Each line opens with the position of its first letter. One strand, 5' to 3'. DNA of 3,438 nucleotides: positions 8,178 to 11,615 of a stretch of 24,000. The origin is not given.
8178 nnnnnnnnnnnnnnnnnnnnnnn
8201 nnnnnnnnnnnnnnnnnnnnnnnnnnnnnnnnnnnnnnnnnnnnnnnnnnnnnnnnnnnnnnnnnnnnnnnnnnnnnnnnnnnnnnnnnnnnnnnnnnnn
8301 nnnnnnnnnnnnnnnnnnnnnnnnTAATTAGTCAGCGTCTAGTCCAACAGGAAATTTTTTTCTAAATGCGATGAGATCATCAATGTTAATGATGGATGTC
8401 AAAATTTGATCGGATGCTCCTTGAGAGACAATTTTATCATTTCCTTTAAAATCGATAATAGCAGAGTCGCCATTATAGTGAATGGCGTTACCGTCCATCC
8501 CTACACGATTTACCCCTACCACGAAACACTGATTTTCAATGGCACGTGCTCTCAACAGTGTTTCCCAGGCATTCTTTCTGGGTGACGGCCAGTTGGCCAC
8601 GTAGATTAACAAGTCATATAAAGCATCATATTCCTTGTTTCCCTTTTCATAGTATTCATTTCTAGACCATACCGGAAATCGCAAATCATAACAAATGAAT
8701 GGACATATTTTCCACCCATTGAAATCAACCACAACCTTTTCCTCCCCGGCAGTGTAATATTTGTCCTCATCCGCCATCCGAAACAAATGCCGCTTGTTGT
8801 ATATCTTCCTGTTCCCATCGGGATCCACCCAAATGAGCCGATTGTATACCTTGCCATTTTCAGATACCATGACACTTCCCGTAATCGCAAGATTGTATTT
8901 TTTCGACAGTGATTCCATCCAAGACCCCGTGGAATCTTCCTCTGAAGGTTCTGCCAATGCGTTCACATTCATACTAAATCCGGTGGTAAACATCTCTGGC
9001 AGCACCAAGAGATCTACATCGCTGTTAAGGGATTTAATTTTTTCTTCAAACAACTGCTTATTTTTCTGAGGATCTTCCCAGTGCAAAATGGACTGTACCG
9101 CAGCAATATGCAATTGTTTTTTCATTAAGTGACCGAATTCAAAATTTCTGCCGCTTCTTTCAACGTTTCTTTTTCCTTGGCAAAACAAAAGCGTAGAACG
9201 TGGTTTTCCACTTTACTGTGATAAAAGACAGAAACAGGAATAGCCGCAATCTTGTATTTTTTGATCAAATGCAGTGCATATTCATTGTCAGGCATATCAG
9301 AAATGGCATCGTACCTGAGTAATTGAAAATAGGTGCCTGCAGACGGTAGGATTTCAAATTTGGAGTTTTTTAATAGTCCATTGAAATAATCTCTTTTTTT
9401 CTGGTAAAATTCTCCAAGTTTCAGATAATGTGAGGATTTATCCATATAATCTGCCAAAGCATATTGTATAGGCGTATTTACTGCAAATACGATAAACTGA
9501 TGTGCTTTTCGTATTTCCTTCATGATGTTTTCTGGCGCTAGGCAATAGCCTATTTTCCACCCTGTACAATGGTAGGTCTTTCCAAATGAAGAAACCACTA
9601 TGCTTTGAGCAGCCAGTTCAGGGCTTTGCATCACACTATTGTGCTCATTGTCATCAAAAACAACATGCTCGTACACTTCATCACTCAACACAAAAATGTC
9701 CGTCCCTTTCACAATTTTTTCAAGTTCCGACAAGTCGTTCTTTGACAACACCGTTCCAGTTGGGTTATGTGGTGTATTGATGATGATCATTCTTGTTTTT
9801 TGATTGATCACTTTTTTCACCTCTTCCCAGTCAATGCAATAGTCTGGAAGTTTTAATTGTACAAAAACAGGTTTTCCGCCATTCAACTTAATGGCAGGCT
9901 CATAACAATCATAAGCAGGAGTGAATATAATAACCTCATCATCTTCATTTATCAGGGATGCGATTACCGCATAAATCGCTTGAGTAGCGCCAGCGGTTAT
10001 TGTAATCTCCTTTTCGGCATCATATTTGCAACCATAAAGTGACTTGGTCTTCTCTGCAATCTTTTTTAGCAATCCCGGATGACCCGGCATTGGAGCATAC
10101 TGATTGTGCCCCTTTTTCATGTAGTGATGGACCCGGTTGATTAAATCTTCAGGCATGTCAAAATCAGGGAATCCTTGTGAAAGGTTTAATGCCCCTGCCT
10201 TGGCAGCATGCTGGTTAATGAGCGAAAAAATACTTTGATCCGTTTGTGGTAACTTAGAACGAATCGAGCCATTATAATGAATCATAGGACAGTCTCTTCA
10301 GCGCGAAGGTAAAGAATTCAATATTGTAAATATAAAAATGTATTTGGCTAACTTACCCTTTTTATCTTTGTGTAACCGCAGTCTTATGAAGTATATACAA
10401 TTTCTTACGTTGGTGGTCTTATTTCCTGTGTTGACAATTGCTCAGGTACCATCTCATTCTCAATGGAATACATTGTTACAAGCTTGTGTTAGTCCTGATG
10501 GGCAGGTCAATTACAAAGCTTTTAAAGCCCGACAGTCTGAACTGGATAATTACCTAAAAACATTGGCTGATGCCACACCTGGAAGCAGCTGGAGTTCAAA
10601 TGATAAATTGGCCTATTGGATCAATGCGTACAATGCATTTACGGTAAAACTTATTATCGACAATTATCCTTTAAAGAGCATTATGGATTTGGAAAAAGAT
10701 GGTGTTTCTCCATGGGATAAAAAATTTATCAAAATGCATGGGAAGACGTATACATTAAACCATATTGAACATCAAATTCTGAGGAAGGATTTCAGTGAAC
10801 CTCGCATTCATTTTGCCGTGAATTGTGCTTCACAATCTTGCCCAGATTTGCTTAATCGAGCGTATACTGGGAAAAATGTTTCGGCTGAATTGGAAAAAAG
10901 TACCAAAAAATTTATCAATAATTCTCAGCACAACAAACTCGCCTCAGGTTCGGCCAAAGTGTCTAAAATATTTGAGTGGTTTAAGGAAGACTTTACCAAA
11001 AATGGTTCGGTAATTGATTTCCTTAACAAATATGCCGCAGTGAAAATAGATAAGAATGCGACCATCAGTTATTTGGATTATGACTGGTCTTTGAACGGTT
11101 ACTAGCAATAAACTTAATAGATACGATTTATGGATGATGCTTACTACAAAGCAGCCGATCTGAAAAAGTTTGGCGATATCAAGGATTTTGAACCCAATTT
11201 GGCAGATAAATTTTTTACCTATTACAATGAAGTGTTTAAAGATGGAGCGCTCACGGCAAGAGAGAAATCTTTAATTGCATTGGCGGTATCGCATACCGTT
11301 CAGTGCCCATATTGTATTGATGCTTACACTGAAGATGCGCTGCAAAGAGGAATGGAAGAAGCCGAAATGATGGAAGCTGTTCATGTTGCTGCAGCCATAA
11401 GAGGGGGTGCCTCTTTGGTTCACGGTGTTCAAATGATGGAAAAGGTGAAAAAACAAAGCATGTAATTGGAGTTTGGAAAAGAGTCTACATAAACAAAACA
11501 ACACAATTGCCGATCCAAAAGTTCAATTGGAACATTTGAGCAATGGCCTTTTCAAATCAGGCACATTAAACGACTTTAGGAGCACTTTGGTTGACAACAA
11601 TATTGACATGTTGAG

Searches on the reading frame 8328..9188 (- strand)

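Call 4: search_protein_families(library=ncbifam, proteins=[window:8328-9188:-], max_evalue=0.00001)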
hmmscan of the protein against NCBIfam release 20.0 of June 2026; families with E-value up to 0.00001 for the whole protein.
window:8328-9188:- (286 aa): 9 families
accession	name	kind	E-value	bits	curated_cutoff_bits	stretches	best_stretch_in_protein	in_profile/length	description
NF007757.0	PRK10438.1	equivalog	1.7e-78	263.3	249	1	25-286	3-251/256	amidohydrolase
NF033621.1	de_GSH_amidase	exception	9.7e-20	71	355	1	41-281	14-249/260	deaminated glutathione amidase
NF043013.1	DeGluthAmidYersProt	equivalog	5.3e-18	65.1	500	1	37-281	14-264/278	deaminated glutathione amidase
NF040852.1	nitrile_Arch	equivalog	4.1e-17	62.2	500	1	28-278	3-244/262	nitrilase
NF010588.0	PRK13981.1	equivalog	5e-16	58.2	479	1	23-258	2-235/546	NAD+ synthase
TIGR03381.1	agmatine_aguB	equivalog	1.1e-14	54.5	410.25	1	27-279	2-265/279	N-carbamoylputrescine amidase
NF009803.0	PRK13287.1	equivalog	1e-12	47.5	406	1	49-267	44-257/333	formamidase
TIGR00546.1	lnt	equivalog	7.7e-09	35.2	132.9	0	136-230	293-384/395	apolipoprotein N-acyltransferase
NF009802.0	PRK13286.1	equivalog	9.4e-09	34.7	427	1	51-250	45-241/345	aliphatic amidase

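Call 5: search_protein_families(library=pfam, proteins=[window:8328-9188:-], max_evalue=0.00001)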
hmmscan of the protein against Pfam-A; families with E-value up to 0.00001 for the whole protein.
window:8328-9188:- (286 aa): 1 family
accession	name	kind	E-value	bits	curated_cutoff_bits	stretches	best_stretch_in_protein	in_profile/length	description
PF00795.27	CN_hydrolase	-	1.4e-38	133.1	23.2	1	28-273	2-252/256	Carbon-nitrogen hydrolase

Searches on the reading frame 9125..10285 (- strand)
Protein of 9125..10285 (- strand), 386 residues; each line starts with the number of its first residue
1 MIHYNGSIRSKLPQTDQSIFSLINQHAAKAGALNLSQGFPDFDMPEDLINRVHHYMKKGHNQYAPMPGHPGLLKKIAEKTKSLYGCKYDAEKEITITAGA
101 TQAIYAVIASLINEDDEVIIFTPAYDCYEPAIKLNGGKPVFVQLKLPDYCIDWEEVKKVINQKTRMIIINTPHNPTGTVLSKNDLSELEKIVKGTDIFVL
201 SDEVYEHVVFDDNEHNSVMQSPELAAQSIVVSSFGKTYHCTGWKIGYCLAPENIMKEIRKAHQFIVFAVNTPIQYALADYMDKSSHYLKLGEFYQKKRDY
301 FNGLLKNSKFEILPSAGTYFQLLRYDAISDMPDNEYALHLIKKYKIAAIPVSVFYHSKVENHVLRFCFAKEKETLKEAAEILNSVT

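Call 4: search_protein_families(library=ncbifam, proteins=[window:9125-10285:-], max_evalue=0.00001)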
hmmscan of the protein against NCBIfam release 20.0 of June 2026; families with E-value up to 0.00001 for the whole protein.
window:9125-10285:- (386 aa): 78 families (the best 25 are shown)
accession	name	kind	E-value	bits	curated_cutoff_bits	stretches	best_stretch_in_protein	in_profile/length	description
NF006569.0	PRK09082.1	subfamily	2.8e-171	569.8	420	1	7-384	7-385/386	methionine aminotransferase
NF009079.0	PRK12414.1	subfamily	5.2e-148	493.2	481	1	7-384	6-383/384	methionine aminotransferase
NF006488.0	PRK08912.1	equivalog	1e-109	367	498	1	14-384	10-382/387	aminotransferase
NF005855.0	PRK07777.1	equivalog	8.3e-108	361.2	553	1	10-384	8-386/391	pyridoxal phosphate-dependent aminotransferase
NF041091.1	asp_aminotase_Arch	equivalog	5.7e-79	265.7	550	1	32-383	29-372/376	aspartate aminotransferase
NF041364.1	GntC_guanitoxin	equivalog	2.4e-77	260.2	415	1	33-382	1-353/356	guanitoxin biosynthesis PLP-dependent (S)-gamma-hydroxy-L-arginine cyclodehydratase GntC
NF005817.0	PRK07683.1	equivalog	3.4e-73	246.6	575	1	21-382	19-377/387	aminotransferase A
NF005588.0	PRK07309.1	equivalog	8.1e-62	209.3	576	1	29-382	29-382/391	pyridoxal phosphate-dependent aminotransferase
NF005816.0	PRK07682.1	equivalog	3.9e-60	203.5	620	1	27-381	26-378/390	aminotransferase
NF006229.0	PRK08361.1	equivalog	2.5e-58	198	624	1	27-383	30-385/391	aspartate aminotransferase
NF004975.0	PRK06348.1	equivalog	7.4e-58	196.4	549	1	10-383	8-380/384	pyridoxal phosphate-dependent aminotransferase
NF004621.0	PRK05957.1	equivalog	9.4e-55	185.9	498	1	9-382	5-379/389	pyridoxal phosphate-dependent aminotransferase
NF004770.0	PRK06108.1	subfamily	1.1e-52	179.3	422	1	17-384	23-390/396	pyridoxal phosphate-dependent aminotransferase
NF006230.0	PRK08363.1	equivalog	1.1e-51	175.9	534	1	41-381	44-387/398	alanine aminotransferase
NF005732.0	PRK07550.1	equivalog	9.9e-50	169.7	366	1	25-383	26-385/389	aminotransferase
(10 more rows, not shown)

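Call 5: search_protein_families(library=pfam, proteins=[window:9125-10285:-], max_evalue=0.00001)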
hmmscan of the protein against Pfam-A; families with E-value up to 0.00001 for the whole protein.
window:9125-10285:- (386 aa): 4 families
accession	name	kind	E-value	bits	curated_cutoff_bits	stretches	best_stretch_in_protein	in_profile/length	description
PF00155.27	Aminotran_1_2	-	2.9e-60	204.8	19.7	1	33-381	4-360/361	Aminotransferase class I and II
PF01041.23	DegT_DnrJ_EryC1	-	1.3e-10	41.5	19.8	1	93-202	41-145/360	DegT/DnrJ/EryC1/StrS aminotransferase family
PF00266.25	Aminotran_5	-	1e-08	35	21.5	1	46-204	13-177/371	Aminotransferase class-V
PF01053.26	Cys_Met_Meta_PP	-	6.5e-07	28.7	27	1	95-205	71-176/381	Cys/Met metabolism PLP-dependent enzyme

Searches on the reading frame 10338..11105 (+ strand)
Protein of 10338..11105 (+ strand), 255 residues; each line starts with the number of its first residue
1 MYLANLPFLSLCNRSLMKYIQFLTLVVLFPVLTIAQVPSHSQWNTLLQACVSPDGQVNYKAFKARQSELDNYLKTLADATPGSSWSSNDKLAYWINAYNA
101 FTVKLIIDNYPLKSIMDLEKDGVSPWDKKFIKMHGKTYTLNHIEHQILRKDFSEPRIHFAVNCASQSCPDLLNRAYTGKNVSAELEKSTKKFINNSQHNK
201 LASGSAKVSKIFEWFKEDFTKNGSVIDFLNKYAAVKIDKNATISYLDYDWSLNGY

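Call 4: search_protein_families(library=ncbifam, proteins=[window:10338-11105:+], max_evalue=0.00001)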
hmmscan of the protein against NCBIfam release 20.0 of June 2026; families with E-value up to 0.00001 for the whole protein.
window:10338-11105:+ (255 aa): 0 families

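Call 5: search_protein_families(library=pfam, proteins=[window:10338-11105:+], max_evalue=0.00001)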
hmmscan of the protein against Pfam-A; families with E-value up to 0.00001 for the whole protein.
window:10338-11105:+ (255 aa): 1 family
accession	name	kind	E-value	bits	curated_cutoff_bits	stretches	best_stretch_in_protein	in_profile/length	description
PF04784.19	DUF547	-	2.2e-30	105.7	27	1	83-193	2-125/125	Protein of unknown function, DUF547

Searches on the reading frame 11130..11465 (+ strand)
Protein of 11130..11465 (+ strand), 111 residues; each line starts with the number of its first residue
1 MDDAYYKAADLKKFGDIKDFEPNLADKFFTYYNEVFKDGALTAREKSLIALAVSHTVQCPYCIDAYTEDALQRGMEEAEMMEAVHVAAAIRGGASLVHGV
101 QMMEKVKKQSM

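Call 4: search_protein_families(library=ncbifam, proteins=[window:11130-11465:+], max_evalue=0.00001)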
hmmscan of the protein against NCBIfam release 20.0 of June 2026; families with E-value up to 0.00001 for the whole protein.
window:11130-11465:+ (111 aa): 4 families
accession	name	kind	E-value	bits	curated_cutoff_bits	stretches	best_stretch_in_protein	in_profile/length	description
TIGR04169.1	perox_w_seleSAM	hypoth_equivalog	1.5e-54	182.8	120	1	3-111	1-109/109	arsenosugar biosynthesis-associated peroxidase-like protein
TIGR00778.1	ahpD_dom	domain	1.6e-12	46.8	27.8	1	39-89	1-51/51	alkylhydroperoxidase AhpD family core domain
TIGR01926.1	peroxid_rel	subfamily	1.8e-07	31.2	81.8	1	20-85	38-104/178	peroxidase-related enzyme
NF041537.1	ArsM_AhpD_UU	exception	7.4e-07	28.3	510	1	26-95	266-333/345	arsenite methyltransferase/AhpD domain selenoprotein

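Call 5: search_protein_families(library=pfam, proteins=[window:11130-11465:+], max_evalue=0.00001)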
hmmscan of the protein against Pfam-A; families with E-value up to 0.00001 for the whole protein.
window:11130-11465:+ (111 aa): 1 family
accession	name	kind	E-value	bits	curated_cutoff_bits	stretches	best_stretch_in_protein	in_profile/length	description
PF02627.25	CMD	-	1.6e-19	70.1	23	1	22-104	1-83/84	Carboxymuconolactone decarboxylase family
